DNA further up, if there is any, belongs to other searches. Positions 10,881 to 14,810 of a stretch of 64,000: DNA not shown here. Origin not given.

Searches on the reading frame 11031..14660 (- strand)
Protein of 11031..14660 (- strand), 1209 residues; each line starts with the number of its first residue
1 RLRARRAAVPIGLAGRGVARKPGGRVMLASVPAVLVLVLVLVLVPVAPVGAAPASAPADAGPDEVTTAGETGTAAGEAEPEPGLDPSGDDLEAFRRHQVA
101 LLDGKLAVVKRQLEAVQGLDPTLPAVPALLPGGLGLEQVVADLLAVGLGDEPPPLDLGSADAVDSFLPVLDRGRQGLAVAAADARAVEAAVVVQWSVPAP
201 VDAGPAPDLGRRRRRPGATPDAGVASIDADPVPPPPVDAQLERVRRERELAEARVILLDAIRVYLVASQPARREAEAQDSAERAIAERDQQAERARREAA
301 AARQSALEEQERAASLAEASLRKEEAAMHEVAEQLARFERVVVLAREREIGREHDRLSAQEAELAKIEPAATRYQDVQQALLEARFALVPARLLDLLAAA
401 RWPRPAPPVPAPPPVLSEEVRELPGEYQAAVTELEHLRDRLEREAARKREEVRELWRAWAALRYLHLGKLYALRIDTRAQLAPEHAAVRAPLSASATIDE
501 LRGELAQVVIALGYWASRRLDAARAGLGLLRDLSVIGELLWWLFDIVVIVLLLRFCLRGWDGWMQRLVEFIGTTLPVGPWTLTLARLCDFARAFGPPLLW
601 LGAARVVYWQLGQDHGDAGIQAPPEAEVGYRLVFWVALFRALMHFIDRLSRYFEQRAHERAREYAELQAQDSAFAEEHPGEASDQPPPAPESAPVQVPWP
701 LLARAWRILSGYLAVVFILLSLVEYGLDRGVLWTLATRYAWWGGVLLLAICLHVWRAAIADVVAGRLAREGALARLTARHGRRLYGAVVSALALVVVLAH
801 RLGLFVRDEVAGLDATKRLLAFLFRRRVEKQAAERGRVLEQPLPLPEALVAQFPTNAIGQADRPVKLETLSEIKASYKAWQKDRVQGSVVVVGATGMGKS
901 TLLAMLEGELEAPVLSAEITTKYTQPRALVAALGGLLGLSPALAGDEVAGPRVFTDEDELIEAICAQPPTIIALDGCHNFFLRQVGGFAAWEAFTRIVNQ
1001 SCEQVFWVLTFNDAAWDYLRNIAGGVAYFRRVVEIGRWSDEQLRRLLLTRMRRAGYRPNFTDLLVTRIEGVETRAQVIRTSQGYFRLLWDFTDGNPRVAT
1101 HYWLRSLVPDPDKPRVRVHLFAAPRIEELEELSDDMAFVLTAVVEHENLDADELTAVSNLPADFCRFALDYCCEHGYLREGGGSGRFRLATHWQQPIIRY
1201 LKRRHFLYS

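Call 86: search_protein_families(library=pfam, proteins=[window:11031-14660:-], max_evalue=0.00001)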
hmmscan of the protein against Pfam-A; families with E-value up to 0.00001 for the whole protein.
window:11031-14660:- (1209 aa): 1 family
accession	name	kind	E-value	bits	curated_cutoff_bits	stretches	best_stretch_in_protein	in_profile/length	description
PF13401.12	AAA_22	-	5.4e-06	27.2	27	0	885-1010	4-121/130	AAA domain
